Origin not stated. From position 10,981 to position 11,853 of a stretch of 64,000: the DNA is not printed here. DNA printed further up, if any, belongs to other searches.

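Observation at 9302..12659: Tightly packed five-gene minus-strand operon of unknown function containing an HNH nuclease, inside the phage-like element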

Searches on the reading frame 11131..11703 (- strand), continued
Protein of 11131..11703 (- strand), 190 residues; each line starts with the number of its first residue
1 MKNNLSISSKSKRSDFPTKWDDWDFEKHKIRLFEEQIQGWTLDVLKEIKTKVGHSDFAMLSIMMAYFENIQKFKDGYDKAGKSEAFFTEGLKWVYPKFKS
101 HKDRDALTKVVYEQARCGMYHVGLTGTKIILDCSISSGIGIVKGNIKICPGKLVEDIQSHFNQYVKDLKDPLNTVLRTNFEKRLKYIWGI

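Call 100: fold_search(model_id=the predicted structure, library=viral)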
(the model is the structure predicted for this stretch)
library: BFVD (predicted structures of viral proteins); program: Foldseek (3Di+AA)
matches with E <= 10: 133; with E <= 0.001: 0
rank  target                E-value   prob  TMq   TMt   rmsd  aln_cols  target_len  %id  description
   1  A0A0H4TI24            2.1e-03  1.00  0.44  0.47   6.2       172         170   13  (no name in the UniProt tables at hand)
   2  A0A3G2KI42            1.9e-02  1.00  0.45  0.38   6.2       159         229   16  Uncharacterized protein [Arthrobacter phage Nandita]
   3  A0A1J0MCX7            1.2e+00  0.08  0.21  0.24  14.8       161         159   11  (no name in the UniProt tables at hand)
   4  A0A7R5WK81            1.3e+00  0.06  0.19  0.12  16.1       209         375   12  Uncharacterized protein [Diachasmimorpha longicaudata entomopoxvirus]
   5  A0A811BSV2            1.3e+00  0.04  0.13  0.07  15.6       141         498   11  Uncharacterized protein [Pandoravirus japonicus]
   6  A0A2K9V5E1            1.4e+00  0.10  0.24  0.08  18.9       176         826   14  DNA-directed DNA polymerase [Lactobacillus phage Satyr]
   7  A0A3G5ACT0            1.6e+00  0.10  0.15  0.20   8.7        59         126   10  Uncharacterized protein [Hyperionvirus sp.]
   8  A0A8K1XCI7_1          1.6e+00  0.03  0.14  0.05  14.6       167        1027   13  RNA-directed RNA polymerase L [Hangzhou zicrona caerulea xinmovirus 1]
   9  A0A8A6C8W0            1.9e+00  0.04  0.17  0.16  19.7       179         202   11  (no name in the UniProt tables at hand)
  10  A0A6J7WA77            1.9e+00  0.04  0.17  0.10  20.6       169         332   10  Uncharacterized protein [uncultured Caudovirales phage]
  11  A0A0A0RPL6            1.9e+00  0.04  0.15  0.19  16.4       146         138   12  Uncharacterized protein [Bacillus phage Moonbeam]
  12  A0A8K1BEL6            2.0e+00  0.05  0.16  0.10  27.7       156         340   15  (no name in the UniProt tables at hand)
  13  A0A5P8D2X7            2.0e+00  0.03  0.14  0.11  18.9       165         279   10  (no name in the UniProt tables at hand)
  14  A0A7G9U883            2.0e+00  0.02  0.12  0.10  17.7       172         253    9  Odve protein [Spilarctia obliqua nucleopolyhedrovirus]
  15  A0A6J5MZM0            2.1e+00  0.07  0.18  0.14  16.7       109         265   12  PD-(D/E)XK nuclease superfamily [uncultured Caudovirales phage]
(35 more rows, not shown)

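Call 103: search_protein_families(library=padloc, proteins=[L007:5025-6008:+, L007:6571-8082:+, L010:6571-7872:+], max_evalue=0.01)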
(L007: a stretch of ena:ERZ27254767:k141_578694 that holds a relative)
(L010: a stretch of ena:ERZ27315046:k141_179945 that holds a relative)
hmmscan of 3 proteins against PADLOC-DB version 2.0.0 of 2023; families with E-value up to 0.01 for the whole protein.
L007:5025-6008:+ (327 aa): 1 family
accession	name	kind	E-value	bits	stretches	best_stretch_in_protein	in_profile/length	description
PDLC04133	mad1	-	8.8e-05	20.7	1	6-50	3-46/60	mads_1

L007:6571-8082:+ (503 aa): 2 families
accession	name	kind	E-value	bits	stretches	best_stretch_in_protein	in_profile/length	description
PDLC05062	PDC-S66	-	5.6e-12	43.7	1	74-213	112-241/282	-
PDLC00417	ThsB1|ThsB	-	0.00014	19.5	1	114-212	163-259/303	TIR-like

L010:6571-7872:+ (433 aa): 0 families

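Call 105: search_dna_similar(query=window:11134-11703:-, collection=plasmids, mode=protein, max_evalue=0.001, max_rows=12)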
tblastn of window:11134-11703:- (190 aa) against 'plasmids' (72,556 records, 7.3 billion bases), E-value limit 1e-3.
Records with a match: 1; places in all: 1; records where one place covers at least 80% of the query: 1.
Best place of each record, by identity: <60% 1.
By first word of the organism name: Synechocystis 1.
By predicted mobility (MOB-suite, as given by PLSDB): non-mobilizable 1.
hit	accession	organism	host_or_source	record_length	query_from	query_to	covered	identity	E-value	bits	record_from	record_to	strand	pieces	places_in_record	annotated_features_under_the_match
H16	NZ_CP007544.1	Synechocystis sp. PCC 6714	-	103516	29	188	84%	28.1%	1e-16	84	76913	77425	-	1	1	hypothetical protein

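Call 108: get_annotated_region(hit=H16, flank=5000)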
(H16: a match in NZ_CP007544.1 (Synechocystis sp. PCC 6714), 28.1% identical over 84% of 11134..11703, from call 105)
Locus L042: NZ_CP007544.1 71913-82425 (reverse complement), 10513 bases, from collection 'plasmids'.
description: Synechocystis sp. PCC 6714 plasmid pSYLB, complete sequence
organism: Synechocystis sp. PCC 6714 (NCBI taxid 1147)
taxonomy: Bacteria; Cyanobacteriota; Cyanophyceae; Synechococcales; Merismopediaceae; Synechocystis; Synechocystis sp. PCC 6714
host: -; source: -; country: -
typing (MOB-suite, as given by PLSDB): non-mobilizable
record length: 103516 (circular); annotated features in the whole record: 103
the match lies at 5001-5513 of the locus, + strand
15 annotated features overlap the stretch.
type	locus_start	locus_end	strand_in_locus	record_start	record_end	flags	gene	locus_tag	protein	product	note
CDS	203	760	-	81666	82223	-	-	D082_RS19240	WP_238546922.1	hypothetical protein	-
CDS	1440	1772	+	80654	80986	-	-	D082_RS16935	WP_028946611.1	type II toxin-antitoxin system PrlF family antitoxin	-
CDS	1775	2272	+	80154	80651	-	-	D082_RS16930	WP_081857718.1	type II toxin-antitoxin system YhaV family toxin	-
CDS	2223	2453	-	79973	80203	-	-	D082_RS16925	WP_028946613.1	hypothetical protein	-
CDS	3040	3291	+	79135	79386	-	-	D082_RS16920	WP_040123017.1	hypothetical protein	-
CDS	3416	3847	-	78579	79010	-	-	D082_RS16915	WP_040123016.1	type II toxin-antitoxin system VapC family toxin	-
CDS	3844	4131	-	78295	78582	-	-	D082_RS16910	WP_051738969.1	type II toxin-antitoxin system Phd/YefM family antitoxin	-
CDS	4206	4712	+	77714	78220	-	-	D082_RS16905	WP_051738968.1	site-specific integrase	GO:0015074 - DNA integration [Evidence IEA]; GO:0006310 - DNA recombination [Evidence IEA]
CDS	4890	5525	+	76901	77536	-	-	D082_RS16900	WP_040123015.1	hypothetical protein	-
CDS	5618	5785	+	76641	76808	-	-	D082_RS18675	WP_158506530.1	hypothetical protein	-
CDS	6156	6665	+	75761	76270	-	-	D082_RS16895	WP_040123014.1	L,D-transpeptidase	-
CDS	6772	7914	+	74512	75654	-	corA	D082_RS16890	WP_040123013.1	magnesium/cobalt transporter CorA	GO:0006824 - cobalt ion transport [Evidence IEA]; GO:0015693 - magnesium ion transport [Evidence IEA]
CDS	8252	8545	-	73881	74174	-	-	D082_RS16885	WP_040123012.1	hypothetical protein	-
CDS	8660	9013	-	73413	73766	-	-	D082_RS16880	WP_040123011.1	hypothetical protein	-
CDS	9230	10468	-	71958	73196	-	-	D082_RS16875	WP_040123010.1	membrane protein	-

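Call 114: search_protein_families(library=ncbifam, alignment_id=A8, max_evalue=0.1)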
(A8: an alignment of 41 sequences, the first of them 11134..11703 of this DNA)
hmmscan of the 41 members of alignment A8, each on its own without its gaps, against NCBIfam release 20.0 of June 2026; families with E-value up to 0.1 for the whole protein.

A. member 1, window:11134-11703:- (190 aa): 2 families
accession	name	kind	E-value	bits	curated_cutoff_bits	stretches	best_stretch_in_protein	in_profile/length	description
NF033630.1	SLATT_6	subfamily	0.0099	15.6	100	1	44-111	52-119/180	SLATT domain-containing protein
NF041200.1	mob_BfmA_Nterm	domain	0.039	14.2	24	1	41-69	10-38/81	BfmA/BtgA family mobilization protein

B. families by the number of members that match (of 41 scanned): 12 families
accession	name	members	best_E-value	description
NF041279.1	repress_GgpR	1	0.0031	glucosylglycerol biosynthesis transcriptional repressor GgpR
NF053755.1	MsvR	1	0.008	transcriptional factor MsvR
NF033630.1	SLATT_6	1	0.0099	SLATT domain-containing protein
TIGR00755.1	ksgA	1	0.013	16S rRNA (adenine(1518)-N(6)/adenine(1519)-N(6))-dimethyltransferase RsmA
NF033449.0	BREX_PglZ_3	1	0.019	BREX-3 system phosphatase PglZ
NF041200.1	mob_BfmA_Nterm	1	0.039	BfmA/BtgA family mobilization protein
NF005373.0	PRK06915.1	1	0.042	peptidase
NF001389.0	PRK00281.1-2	1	0.046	undecaprenyl-diphosphate phosphatase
NF007091.2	PRK09545.1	1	0.055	zinc ABC transporter substrate-binding protein ZnuA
NF001460.0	PRK00321.1-1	1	0.056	recombination-associated protein RdgC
NF052292.1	efflux_CraA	1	0.074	chloramphenicol efflux MFS transporter CraA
NF002242.0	PRK01151.1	1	0.079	30S ribosomal protein S17e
